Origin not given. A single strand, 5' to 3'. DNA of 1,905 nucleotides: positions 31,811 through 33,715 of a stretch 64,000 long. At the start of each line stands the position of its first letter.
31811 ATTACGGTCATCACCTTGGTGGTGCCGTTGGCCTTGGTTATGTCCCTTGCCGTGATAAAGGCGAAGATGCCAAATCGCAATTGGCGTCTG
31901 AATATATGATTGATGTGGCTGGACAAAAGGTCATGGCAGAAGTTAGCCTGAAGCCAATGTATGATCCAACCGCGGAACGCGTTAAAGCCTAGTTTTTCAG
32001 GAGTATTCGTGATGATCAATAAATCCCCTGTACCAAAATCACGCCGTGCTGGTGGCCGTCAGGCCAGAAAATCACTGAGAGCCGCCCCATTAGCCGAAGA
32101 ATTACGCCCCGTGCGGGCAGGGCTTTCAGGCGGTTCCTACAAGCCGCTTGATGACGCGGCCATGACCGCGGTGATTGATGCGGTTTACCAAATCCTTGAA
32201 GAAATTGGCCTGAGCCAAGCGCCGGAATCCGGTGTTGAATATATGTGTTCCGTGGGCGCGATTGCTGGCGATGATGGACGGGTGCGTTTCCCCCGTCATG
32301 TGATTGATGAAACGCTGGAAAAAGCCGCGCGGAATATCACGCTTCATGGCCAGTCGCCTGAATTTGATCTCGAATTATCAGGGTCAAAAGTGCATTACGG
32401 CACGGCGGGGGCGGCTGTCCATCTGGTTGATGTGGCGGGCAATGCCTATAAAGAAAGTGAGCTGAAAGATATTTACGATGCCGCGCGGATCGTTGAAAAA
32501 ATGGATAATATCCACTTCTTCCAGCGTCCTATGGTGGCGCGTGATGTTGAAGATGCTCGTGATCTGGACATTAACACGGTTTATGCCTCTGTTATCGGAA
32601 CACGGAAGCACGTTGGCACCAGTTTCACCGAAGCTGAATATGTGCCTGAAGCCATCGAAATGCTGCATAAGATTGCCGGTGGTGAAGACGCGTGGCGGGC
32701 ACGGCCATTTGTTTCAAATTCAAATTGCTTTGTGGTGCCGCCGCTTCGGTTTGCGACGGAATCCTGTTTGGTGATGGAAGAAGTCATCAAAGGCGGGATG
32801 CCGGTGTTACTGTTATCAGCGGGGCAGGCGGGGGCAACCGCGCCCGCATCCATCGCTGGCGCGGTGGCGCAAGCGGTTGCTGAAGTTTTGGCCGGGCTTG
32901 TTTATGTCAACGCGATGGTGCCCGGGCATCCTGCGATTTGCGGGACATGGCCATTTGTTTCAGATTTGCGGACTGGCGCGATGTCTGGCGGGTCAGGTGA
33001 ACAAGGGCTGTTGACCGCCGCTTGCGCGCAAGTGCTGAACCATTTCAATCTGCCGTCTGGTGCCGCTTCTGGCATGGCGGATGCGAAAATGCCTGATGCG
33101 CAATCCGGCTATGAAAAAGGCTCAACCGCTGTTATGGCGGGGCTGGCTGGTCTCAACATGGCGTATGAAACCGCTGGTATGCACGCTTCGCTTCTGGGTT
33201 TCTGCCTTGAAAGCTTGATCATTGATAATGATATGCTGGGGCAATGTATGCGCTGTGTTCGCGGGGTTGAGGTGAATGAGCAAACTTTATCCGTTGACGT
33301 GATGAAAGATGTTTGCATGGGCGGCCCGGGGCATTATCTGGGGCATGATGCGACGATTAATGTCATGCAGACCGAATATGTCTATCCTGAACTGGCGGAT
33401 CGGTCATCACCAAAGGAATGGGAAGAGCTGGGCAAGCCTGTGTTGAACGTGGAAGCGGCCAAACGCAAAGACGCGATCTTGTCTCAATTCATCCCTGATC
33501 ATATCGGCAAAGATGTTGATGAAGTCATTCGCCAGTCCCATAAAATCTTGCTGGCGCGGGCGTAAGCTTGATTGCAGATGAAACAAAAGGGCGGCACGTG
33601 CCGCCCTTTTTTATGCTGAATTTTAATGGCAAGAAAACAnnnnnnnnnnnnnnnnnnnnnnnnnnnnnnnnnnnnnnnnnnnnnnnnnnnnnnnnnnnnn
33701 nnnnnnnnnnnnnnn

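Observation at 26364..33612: MttB-family methyltransferase co-transcribed with two GcvT-fused FAD dehydrogenases and no corrinoid partner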

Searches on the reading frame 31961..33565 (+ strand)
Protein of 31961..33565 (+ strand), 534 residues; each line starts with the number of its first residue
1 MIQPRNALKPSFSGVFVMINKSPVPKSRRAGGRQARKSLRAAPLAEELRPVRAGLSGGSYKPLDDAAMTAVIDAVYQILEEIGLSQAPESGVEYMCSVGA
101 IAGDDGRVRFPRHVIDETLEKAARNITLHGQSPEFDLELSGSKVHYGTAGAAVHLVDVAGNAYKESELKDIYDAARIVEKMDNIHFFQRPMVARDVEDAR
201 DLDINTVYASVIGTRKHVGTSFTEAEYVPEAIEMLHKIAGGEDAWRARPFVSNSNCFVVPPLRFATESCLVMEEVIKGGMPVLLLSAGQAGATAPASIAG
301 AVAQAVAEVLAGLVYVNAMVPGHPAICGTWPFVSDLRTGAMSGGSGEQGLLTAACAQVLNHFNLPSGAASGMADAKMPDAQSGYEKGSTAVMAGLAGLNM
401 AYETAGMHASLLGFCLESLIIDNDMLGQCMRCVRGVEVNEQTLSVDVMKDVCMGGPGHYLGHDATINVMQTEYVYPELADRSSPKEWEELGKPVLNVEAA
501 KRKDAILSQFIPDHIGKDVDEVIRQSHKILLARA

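Call 4: search_protein_families(library=pfam, proteins=[window:31961-33565:+])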
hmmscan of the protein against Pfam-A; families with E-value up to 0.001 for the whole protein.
window:31961-33565:+ (534 aa): 1 family
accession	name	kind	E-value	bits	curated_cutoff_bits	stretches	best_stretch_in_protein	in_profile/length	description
PF06253.16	MTTB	-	6.7e-104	348.1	25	1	29-524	1-489/500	Trimethylamine methyltransferase (MTTB)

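Call 5: search_protein_families(library=ncbifam, proteins=[window:31961-33565:+])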
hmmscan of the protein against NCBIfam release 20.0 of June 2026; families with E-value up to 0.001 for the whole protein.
window:31961-33565:+ (534 aa): 1 family
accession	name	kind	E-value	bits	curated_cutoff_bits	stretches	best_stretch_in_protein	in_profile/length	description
TIGR02369.2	trimeth_pyl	equivalog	6.8e-99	331.5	525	1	66-525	9-463/469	[trimethylamine--corrinoid protein] Co-methyltransferase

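Call 12: find_homologous_proteins(query=window:32012-33562:+, max_evalue=1e-20)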
Query window:32012-33562:+ (517 aa): 8000 proteins with E <= 1e-20 among 8000 candidates; the best 120 are listed.
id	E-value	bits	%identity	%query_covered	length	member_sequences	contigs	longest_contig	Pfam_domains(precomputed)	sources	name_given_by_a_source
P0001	0.0e+0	1123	96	100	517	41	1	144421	PF06253.17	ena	-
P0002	0.0e+0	1056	90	100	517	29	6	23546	PF06253.17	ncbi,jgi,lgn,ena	jgi:trimethylamine--corrinoid protein Co-methyltransferase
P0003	3.8e-298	1007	86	100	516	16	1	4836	PF06253.17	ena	-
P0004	3.4e-297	1004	85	100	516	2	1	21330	PF06253.17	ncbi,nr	ncbi:MAG: trimethylamine methyltransferase family protein [Alphaproteobacteria bacterium]|nr:trimeth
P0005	8.1e-297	1003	85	100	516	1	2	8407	PF06253.17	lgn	-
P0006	1.1e-295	999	85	100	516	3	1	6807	PF06253.17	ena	-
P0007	9.9e-295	996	85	99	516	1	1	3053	PF06253.17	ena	-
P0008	3.6e-294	994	85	100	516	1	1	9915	PF06253.17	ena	-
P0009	9.2e-294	993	85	100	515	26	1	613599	PF06253.17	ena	-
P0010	7.7e-292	986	84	100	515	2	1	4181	PF06253.17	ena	-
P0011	4.1e-290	981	83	100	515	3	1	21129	PF06253.17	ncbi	ncbi:MAG: trimethylamine methyltransferase family protein [Candidatus Puniceispirillales bacterium]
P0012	1.5e-289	979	83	100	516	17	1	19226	PF06253.17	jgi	-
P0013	1.8e-289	979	82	100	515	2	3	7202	PF06253.17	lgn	-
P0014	1.1e-286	970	82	100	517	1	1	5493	PF06253.17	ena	-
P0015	1.9e-286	969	83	100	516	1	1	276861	PF06253.17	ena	-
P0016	1.6e-285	966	82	99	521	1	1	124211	PF06253.17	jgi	jgi:trimethylamine--corrinoid protein Co-methyltransferase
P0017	6.0e-284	960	80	100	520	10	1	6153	PF06253.17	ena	-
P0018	4.6e-283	958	80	100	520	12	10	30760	PF06253.17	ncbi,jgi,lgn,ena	-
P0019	9.5e-283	956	80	100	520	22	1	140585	PF06253.17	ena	-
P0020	1.1e-282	956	82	99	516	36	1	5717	PF06253.17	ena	-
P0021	8.5e-282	953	81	98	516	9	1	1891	PF06253.17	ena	-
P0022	1.3e-281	953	80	100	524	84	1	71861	PF06253.17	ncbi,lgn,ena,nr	ncbi:trimethylamine methyltransferase family protein [Alphaproteobacteria bacterium]|nr:trimethylami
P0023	1.5e-281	953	80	100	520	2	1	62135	PF06253.17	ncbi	-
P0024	9.6e-281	950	79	100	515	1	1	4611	PF06253.17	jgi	jgi:trimethylamine--corrinoid protein Co-methyltransferase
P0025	2.5e-279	945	80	100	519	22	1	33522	PF06253.17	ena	-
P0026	4.0e-279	945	79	100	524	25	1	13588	PF06253.17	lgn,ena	-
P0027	1.7e-278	942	79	100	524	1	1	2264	PF06253.17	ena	-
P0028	4.9e-277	938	79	99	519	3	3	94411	PF06253.17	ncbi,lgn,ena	ncbi:MAG: trimethylamine methyltransferase family protein [Candidatus Puniceispirillales bacterium W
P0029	5.4e-273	924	79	98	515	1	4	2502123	PF06253.17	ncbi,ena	-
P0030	1.3e-272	923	78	99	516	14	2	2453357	PF06253.17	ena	-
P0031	4.6e-271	918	78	99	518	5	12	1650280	PF06253.17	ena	-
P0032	7.0e-271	917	78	98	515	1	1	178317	PF06253.17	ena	-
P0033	5.7e-270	914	78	100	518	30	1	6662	PF06253.17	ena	-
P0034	2.3e-269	912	78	98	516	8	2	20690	PF06253.17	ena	-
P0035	7.8e-269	911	79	95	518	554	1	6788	PF06253.17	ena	-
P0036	3.9e-268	908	77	98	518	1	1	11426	PF06253.17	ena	-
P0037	6.5e-268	908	77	100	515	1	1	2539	PF06253.17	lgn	-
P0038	2.4e-267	906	77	98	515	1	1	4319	PF06253.17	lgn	-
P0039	1.0e-266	904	76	99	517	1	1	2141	PF06253.17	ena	-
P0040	1.2e-266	903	77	98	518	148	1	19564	PF06253.17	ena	-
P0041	6.5e-266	901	77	99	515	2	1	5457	PF06253.17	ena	-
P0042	6.8e-266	901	77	99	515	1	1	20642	PF06253.17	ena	-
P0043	7.0e-266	901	79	95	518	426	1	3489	PF06253.17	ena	-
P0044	8.4e-266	901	77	99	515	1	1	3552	PF06253.17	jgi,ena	jgi:trimethylamine--corrinoid protein Co-methyltransferase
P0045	1.3e-265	900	77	99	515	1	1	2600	PF06253.17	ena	-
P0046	1.7e-265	900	77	99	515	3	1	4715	PF06253.17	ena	-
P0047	2.2e-265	899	77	99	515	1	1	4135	PF06253.17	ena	-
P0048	2.6e-265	899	77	99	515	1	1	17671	PF06253.17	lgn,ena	-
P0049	5.9e-265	898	77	99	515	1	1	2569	PF06253.17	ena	-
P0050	6.0e-265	898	77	99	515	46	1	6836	PF06253.17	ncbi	ncbi:MAG: trimethylamine methyltransferase family protein [Candidatus Puniceispirillum sp.]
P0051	8.9e-265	897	76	99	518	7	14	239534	PF06253.17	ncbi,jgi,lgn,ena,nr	ncbi:trimethylamine methyltransferase family protein [Alphaproteobacteria bacterium]|jgi:trimethylam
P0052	1.4e-264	897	77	99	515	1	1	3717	PF06253.17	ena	-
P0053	1.5e-264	896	78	95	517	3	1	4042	PF06253.17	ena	-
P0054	1.7e-264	896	76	98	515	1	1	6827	PF06253.17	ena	-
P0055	1.8e-264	896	77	98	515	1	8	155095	PF06253.17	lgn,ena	-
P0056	1.8e-264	896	76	99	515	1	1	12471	PF06253.17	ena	-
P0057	2.5e-264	896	76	98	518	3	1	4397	PF06253.17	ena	-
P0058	2.9e-264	896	77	98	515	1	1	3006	PF06253.17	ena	-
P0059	4.5e-264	895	76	98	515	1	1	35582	PF06253.17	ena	-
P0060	5.3e-264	895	77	99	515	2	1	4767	PF06253.17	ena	-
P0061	1.0e-263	894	78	95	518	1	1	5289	PF06253.17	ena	-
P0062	1.1e-263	894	76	98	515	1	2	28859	PF06253.17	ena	-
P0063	1.4e-263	893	76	99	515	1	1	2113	PF06253.17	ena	-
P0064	1.6e-263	893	75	99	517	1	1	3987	PF06253.17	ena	-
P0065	3.0e-263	892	76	99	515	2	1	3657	PF06253.17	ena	-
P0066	3.0e-263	892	75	98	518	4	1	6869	PF06253.17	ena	-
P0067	3.2e-263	892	76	98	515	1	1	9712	PF06253.17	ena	-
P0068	3.7e-263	892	76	98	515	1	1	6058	PF06253.17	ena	-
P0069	3.8e-263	892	78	95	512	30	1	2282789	PF06253.17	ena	-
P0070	5.7e-263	891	76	99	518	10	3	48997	PF06253.17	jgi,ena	-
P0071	8.1e-263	891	76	99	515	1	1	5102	PF06253.17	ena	-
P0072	1.0e-262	890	76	99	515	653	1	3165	PF06253.17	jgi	-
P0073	1.3e-262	890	77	95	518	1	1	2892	PF06253.17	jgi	-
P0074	1.7e-262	890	76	98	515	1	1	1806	PF06253.17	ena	-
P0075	1.9e-262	890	76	98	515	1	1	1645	PF06253.17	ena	-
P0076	2.1e-262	889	76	99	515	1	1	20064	PF06253.17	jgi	-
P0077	2.8e-262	889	76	98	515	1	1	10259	PF06253.17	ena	-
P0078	5.0e-262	888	75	99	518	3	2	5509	PF06253.17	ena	-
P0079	5.1e-262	888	76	98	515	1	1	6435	PF06253.17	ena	-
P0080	6.4e-262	888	76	95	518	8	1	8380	PF06253.17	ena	-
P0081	8.1e-262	887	75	98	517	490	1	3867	PF06253.17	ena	-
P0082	8.6e-262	887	77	98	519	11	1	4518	PF06253.17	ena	-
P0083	1.1e-261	887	76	99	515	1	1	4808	PF06253.17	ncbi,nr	ncbi:trimethylamine methyltransferase family protein [Candidatus Puniceispirillum sp.]|nr:trimethyla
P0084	1.4e-261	887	77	97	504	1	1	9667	PF06253.17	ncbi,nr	ncbi:trimethylamine methyltransferase family protein, partial [Alphaproteobacteria bacterium]|nr:tri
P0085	1.5e-261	887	78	95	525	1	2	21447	PF06253.17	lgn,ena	-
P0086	1.8e-261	886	77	95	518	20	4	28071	PF06253.17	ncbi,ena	ncbi:MAG: trimethylamine methyltransferase family protein [Candidatus Puniceispirillaceae bacterium]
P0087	2.0e-261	886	77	95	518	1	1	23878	PF06253.17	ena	-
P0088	4.9e-261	885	76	99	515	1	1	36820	PF06253.17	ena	-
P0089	6.1e-261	885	76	99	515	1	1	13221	PF06253.17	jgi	jgi:trimethylamine--corrinoid protein Co-methyltransferase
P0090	1.3e-260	883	76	95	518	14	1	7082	PF06253.17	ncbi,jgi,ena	jgi:trimethylamine--corrinoid protein Co-methyltransferase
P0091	1.7e-260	883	79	95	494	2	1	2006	PF06253.17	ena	-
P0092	2.1e-260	883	75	99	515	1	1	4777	PF06253.17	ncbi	ncbi:MAG: trimethylamine methyltransferase family protein [Candidatus Puniceispirillaceae bacterium]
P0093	2.2e-260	883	75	99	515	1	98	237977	PF06253.17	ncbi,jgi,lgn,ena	ncbi:MAG: trimethylamine methyltransferase family protein [Candidatus Puniceispirillaceae bacterium]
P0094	3.0e-260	882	75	99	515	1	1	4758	PF06253.17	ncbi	-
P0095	3.0e-260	882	75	99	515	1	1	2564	PF06253.17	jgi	-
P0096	3.0e-260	882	75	99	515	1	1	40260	PF06253.17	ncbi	-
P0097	3.2e-260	882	75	99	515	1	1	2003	PF06253.17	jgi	-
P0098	3.3e-260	882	75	99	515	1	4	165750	PF06253.17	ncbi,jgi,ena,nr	ncbi:MAG: trimethylamine methyltransferase family protein [Proteobacteria bacterium]|nr:trimethylami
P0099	3.7e-260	882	76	98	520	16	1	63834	PF06253.17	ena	-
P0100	4.3e-260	882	77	95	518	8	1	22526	PF06253.17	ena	-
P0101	4.4e-260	882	75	99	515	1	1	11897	PF06253.17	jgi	-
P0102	7.5e-260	881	75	99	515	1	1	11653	PF06253.17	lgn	-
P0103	7.8e-260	881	75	99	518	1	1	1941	PF06253.17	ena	-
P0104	8.1e-260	881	75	99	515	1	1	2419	PF06253.17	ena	-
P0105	9.8e-260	881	76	95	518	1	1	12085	PF06253.17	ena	-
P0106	9.9e-260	881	76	95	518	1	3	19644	PF06253.17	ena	-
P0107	1.3e-259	880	76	95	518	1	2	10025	PF06253.17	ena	-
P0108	1.4e-259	880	75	98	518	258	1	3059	PF06253.17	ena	-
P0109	1.6e-259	880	75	99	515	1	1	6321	PF06253.17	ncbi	ncbi:MAG: trimethylamine methyltransferase family protein [Candidatus Puniceispirillaceae bacterium]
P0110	2.3e-259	879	76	95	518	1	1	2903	PF06253.17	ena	-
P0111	2.4e-259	879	76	95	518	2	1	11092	PF06253.17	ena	-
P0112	2.5e-259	879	75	99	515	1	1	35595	PF06253.17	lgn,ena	-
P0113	2.5e-259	879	75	99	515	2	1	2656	PF06253.17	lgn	-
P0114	3.0e-259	879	76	97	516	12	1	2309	PF06253.17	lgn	-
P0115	3.2e-259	879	75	99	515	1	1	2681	PF06253.17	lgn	-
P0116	3.8e-259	879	76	98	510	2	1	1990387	PF06253.17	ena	-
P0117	4.3e-259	878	75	99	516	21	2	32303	PF06253.17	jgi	jgi:trimethylamine--corrinoid protein Co-methyltransferase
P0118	5.1e-259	878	76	95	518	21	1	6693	PF06253.17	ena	-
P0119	5.4e-259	878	75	99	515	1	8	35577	PF06253.17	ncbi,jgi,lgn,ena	ncbi:MAG: trimethylamine methyltransferase family protein [Candidatus Puniceispirillaceae bacterium]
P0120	5.4e-259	878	75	99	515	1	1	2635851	PF06253.17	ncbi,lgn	ncbi:trimethylamine methyltransferase family protein [Alphaproteobacteria bacterium LSUCC0744]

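Call 13: search_solved_structures(query=window:32012-33562:+, max_evalue=0.001, show_alignments=2)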
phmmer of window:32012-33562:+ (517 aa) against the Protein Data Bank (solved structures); distinct sequences matched with E-value up to 0.001: 5.
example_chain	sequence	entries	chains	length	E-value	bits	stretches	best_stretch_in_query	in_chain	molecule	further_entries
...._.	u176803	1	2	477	9.2e-52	179.7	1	51-505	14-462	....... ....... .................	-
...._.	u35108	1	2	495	9.7e-52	179.6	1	50-505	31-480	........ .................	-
7xcl_A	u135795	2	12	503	1.4e-50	175.8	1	57-493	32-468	Trimethylamine methyltransferase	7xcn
7xcm_A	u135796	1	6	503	1.5e-50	175.7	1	57-493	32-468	Trimethylamine methyltransferase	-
4yyc_A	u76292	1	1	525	2.6e-37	132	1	42-507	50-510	Putative trimethylamine methyltransferase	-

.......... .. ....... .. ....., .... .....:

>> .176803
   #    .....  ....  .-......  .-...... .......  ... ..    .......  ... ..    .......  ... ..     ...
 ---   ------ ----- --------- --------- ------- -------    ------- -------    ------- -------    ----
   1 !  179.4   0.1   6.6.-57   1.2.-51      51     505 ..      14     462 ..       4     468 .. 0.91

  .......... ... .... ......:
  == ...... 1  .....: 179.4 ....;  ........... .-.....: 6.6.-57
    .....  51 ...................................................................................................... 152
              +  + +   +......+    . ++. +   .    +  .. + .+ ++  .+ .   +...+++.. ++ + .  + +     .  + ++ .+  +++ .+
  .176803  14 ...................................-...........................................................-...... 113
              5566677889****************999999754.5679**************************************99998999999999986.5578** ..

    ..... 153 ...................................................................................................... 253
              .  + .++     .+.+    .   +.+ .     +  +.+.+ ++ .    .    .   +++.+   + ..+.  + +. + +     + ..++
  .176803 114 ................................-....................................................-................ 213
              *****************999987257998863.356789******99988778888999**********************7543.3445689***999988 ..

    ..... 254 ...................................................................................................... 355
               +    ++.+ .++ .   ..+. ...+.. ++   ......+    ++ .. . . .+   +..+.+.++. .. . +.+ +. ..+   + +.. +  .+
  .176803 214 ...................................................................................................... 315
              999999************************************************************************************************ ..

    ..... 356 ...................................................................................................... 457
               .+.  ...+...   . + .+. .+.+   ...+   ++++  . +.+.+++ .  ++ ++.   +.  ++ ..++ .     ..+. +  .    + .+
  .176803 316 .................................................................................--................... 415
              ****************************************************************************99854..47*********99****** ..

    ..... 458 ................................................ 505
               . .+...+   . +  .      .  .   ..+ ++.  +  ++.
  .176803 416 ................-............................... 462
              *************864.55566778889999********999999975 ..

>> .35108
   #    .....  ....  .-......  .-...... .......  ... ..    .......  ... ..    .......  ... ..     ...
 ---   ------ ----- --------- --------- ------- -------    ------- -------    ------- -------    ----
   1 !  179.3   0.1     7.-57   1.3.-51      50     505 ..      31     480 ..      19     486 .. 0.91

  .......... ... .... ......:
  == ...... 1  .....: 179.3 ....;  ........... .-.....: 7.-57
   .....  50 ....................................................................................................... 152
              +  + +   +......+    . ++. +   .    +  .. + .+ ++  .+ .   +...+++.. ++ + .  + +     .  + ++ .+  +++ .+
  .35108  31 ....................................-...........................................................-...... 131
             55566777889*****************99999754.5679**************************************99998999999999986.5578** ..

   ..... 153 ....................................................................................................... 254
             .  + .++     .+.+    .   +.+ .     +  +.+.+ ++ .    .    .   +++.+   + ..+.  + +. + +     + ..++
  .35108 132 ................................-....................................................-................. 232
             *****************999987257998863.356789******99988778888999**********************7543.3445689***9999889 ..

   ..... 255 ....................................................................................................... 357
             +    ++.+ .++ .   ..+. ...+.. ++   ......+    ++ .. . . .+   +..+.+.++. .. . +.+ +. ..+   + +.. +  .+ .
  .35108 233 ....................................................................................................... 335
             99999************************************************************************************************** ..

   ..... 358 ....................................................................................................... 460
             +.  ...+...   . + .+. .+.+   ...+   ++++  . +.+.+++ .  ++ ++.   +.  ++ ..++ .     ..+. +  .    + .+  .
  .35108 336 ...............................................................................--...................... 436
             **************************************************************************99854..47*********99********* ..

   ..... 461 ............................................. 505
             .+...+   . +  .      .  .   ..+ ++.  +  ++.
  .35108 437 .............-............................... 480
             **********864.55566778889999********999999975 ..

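Call 27: find_encoding_contigs(protein=window:32012-33565:+, flank=10000, max_places=6)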
Protein window:32012-33565:+ (517 aa): 8 contigs read that carry it; 6 places shown.
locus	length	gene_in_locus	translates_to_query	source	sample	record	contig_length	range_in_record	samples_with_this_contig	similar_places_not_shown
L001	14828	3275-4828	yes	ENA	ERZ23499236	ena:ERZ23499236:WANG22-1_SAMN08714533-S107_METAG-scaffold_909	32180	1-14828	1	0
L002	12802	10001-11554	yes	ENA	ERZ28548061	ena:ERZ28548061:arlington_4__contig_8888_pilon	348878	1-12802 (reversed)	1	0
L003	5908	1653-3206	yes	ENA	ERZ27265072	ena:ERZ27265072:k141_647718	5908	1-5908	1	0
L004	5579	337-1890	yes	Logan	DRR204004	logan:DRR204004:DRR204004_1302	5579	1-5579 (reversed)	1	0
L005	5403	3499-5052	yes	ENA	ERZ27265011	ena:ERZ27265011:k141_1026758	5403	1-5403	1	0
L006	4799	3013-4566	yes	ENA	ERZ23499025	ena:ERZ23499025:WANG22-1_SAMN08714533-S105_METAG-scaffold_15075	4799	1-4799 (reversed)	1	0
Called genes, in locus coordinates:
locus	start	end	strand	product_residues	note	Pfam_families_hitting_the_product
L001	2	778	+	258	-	?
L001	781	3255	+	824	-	PF01266:DAO, PF07992:Pyr_redox_2 (faint), PF16350:FAO_M, PF01571:GCV_T, PF08669:GCV_T_C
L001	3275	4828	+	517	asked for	PF06253:MTTB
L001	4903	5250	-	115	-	PF07237:DUF1428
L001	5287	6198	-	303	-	PF04976:DmsC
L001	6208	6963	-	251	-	PF12838:Fer4_7, PF13187:Fer4_9 (weak), PF13237:Fer4_10 (weak), PF13247:Fer4_11, PF13187:Fer4_9 (weak), PF00037:Fer4, PF12797:Fer4_2 (weak), PF12837:Fer4_6 (weak), +4 more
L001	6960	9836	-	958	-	PF04879:Molybdop_Fe4S4, PF00384:Molybdopterin, PF01568:Molydop_binding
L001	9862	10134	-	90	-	PF01515:PTA_PTB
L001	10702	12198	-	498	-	PF00392:GntR, PF00155:Aminotran_1_2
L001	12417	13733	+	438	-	PF00202:Aminotran_3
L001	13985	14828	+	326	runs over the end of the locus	PF13379:NMT1_2 (weak), PF09084:NMT1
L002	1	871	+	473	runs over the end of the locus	PF00224:PK, PF02887:PK_C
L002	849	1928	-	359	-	PF01212:Beta_elim_lyase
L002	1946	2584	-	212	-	-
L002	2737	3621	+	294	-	PF00892:EamA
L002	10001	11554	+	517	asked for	PF06253:MTTB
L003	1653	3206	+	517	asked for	PF06253:MTTB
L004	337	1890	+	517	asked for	PF06253:MTTB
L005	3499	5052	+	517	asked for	PF06253:MTTB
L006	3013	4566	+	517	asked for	PF06253:MTTB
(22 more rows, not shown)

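Call 28: find_encoding_contigs(protein=P0120, flank=10000, max_places=4)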
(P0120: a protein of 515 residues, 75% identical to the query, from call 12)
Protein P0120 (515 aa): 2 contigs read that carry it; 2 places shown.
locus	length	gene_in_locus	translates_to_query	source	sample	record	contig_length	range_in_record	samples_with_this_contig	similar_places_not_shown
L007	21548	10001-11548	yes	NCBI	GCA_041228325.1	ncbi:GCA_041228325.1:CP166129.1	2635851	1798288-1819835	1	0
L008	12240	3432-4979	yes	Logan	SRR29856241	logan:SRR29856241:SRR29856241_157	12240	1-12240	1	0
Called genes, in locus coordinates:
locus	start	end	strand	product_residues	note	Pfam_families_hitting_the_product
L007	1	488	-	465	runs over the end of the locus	PF01554:MatE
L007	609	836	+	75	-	-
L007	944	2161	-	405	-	PF07995:GSDH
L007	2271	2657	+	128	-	PF01258:zf-dskA_traR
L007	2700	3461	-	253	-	-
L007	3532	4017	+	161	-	PF06170:DUF983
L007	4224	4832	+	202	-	PF13560:HTH_31 (weak), PF01381:HTH_3, PF07883:Cupin_2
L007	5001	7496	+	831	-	PF01266:DAO, PF13738:Pyr_redox_3 (faint), PF16350:FAO_M, PF01571:GCV_T, PF08669:GCV_T_C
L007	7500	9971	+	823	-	PF00070:Pyr_redox (faint), PF01266:DAO, PF07992:Pyr_redox_2 (faint), PF13738:Pyr_redox_3 (faint), PF16350:FAO_M, PF01571:GCV_T, PF08669:GCV_T_C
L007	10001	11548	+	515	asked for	PF06253:MTTB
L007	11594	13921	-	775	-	PF02737:3HCDH_N, PF00725:3HCDH (weak), PF00378:ECH_1, PF16113:ECH_2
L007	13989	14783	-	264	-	PF00561:Abhydrolase_1, PF12146:Hydrolase_4, PF12697:Abhydrolase_6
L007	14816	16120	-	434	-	PF01053:Cys_Met_Meta_PP, PF01041:DegT_DnrJ_EryC1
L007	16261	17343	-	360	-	PF00753:Lactamase_B, PF21221:B_lactamase-like_C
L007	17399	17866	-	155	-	PF00588:SpoU_methylase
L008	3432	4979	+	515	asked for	PF06253:MTTB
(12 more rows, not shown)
